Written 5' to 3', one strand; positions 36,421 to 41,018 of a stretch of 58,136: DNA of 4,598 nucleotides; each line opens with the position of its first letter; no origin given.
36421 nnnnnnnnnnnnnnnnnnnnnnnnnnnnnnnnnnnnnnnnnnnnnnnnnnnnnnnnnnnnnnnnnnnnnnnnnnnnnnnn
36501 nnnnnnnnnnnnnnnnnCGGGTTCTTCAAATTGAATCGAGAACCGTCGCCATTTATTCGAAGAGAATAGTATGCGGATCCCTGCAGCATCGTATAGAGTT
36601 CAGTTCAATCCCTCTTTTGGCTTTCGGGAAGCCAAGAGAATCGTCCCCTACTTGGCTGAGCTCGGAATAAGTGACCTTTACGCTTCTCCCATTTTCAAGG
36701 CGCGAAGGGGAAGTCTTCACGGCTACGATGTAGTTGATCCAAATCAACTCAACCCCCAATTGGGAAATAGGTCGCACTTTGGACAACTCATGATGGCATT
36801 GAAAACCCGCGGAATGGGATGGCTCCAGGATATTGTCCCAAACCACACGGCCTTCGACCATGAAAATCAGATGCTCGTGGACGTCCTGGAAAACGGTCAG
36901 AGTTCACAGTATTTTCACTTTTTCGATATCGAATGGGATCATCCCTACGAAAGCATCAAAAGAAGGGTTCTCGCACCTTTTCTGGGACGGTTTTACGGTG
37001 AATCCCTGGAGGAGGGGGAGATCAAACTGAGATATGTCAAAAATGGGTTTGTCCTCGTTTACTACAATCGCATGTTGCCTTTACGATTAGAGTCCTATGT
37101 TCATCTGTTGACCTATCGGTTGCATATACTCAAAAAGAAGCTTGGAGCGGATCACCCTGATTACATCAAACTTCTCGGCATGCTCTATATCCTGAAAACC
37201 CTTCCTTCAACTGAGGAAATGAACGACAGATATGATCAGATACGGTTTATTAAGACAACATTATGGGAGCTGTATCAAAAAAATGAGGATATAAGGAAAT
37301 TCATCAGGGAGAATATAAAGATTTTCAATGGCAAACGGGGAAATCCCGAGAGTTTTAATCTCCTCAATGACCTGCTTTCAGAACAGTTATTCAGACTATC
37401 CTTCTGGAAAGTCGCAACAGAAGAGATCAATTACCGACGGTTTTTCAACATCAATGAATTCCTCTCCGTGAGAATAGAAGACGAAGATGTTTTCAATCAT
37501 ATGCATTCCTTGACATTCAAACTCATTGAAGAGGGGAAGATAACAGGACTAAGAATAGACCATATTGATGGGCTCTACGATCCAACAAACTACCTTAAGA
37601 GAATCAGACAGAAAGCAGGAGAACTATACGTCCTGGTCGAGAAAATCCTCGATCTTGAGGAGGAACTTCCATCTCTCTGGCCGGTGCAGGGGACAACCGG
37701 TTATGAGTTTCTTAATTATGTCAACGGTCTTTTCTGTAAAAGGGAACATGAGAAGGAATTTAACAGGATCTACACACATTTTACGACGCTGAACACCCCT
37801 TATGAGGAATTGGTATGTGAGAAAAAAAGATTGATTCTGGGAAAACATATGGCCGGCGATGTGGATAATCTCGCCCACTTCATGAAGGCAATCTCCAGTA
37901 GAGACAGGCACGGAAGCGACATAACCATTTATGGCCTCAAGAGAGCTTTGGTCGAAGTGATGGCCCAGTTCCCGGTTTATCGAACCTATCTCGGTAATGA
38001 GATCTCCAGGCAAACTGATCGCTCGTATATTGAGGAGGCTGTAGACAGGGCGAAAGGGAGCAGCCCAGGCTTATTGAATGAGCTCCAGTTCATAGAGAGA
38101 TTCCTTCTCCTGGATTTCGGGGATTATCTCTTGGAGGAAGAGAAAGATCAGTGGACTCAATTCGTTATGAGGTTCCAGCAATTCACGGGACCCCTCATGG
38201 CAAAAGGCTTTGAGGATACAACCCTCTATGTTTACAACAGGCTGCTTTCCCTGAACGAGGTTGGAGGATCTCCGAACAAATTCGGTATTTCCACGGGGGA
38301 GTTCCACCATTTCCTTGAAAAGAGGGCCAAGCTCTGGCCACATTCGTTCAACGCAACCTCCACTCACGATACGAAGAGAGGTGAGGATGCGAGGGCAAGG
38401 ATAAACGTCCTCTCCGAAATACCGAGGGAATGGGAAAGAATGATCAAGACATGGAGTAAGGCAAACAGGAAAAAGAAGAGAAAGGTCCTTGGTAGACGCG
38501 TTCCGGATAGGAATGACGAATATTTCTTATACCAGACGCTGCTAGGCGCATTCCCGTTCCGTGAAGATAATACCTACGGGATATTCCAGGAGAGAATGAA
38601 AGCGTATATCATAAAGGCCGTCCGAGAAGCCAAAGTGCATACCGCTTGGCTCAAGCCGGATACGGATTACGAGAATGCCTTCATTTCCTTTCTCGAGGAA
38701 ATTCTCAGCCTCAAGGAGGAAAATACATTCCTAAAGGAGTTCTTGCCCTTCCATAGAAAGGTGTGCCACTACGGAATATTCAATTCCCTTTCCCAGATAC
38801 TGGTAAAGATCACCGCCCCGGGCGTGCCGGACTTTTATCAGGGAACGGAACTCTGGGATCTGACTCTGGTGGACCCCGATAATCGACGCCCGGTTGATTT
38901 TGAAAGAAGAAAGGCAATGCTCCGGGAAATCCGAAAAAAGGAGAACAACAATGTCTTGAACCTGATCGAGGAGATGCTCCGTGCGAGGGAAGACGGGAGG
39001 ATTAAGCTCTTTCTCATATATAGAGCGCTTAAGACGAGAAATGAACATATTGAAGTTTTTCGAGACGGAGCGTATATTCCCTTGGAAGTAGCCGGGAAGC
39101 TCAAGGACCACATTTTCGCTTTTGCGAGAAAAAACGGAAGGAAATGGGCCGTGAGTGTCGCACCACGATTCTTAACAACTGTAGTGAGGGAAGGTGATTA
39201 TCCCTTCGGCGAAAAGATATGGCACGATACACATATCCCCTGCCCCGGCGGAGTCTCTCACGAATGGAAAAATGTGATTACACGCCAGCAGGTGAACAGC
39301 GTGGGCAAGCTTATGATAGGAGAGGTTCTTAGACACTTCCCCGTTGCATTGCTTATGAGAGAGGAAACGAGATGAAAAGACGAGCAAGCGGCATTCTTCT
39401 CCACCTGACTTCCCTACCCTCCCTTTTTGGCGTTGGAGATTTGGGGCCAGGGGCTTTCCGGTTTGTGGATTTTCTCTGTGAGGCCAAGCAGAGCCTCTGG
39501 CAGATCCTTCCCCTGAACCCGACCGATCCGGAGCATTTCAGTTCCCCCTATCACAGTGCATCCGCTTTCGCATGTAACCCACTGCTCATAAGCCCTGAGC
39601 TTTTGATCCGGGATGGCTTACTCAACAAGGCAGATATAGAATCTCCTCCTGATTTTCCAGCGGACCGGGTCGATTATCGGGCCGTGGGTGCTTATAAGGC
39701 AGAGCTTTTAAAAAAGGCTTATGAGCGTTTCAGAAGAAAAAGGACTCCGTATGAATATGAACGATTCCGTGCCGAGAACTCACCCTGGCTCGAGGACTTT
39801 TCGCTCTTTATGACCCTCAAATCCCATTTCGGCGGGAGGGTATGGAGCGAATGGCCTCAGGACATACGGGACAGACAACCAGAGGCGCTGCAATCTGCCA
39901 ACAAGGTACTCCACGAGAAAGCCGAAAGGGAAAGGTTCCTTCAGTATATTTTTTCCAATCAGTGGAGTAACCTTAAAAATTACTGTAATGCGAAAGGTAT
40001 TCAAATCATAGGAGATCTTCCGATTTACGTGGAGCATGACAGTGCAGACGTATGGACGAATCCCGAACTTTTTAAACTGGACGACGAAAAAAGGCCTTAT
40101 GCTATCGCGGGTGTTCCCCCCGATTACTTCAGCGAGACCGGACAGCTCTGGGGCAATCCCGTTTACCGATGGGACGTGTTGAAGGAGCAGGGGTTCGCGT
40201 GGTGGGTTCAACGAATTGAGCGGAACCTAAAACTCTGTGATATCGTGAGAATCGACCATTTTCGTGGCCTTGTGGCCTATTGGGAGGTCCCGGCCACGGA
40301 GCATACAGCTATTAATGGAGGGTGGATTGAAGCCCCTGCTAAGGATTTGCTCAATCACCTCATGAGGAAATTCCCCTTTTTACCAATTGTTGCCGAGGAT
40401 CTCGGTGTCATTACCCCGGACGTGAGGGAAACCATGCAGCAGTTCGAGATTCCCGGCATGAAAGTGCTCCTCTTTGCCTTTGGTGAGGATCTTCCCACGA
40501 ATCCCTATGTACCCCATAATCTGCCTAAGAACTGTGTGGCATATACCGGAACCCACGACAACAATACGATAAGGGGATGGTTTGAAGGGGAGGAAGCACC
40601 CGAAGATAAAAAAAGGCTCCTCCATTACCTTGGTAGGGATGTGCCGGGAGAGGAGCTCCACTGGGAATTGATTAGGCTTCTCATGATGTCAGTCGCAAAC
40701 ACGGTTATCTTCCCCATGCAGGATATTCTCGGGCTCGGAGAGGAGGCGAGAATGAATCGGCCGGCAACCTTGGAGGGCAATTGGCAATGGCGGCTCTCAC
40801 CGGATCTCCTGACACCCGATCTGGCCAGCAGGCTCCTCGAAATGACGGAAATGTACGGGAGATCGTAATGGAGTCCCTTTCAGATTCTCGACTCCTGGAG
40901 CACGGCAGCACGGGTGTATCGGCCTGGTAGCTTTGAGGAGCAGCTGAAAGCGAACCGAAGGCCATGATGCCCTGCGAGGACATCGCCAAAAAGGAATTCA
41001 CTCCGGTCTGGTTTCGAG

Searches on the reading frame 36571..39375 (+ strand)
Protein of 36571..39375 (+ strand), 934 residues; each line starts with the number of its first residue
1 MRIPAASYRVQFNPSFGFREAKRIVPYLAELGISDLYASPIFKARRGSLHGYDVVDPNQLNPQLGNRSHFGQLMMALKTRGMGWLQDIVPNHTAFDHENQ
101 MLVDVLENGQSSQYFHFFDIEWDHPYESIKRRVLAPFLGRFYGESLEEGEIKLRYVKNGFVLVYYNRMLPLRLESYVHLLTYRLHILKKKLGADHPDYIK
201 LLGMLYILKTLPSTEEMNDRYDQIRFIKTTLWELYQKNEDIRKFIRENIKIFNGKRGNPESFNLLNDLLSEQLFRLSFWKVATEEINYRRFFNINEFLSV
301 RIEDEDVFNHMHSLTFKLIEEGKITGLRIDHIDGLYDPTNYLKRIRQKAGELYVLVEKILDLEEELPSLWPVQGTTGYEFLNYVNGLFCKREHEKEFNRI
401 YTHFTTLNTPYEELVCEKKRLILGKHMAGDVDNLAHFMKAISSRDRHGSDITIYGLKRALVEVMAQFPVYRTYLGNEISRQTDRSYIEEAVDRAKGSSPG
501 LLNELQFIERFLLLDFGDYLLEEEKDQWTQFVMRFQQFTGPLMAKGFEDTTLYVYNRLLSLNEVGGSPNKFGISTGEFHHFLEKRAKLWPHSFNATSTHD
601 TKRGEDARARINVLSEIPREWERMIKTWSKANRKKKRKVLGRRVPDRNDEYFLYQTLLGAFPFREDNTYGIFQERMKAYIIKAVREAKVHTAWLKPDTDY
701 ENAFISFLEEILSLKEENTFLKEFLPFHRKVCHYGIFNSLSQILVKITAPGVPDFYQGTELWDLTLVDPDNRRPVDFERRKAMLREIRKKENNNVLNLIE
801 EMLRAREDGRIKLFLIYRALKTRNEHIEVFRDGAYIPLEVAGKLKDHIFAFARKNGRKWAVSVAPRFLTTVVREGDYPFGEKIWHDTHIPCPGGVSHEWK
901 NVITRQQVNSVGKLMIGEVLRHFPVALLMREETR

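Call 49: search_protein_families(library=pfam, proteins=[window:36571-39375:+])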
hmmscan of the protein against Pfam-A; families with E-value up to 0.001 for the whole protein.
window:36571-39375:+ (934 aa): 1 family
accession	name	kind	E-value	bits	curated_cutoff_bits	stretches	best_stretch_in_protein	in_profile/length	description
PF00128.31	Alpha-amylase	-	7.1e-18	65.5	22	1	26-125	26-119/446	Alpha amylase, catalytic domain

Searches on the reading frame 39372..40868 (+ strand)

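Call 49: search_protein_families(library=pfam, proteins=[window:39372-40868:+])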
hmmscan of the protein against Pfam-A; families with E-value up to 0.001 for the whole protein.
window:39372-40868:+ (498 aa): 1 family
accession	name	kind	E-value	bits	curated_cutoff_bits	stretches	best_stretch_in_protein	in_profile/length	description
PF02446.23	Glyco_hydro_77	-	2e-181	604.4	25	1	10-478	1-462/465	4-alpha-glucanotransferase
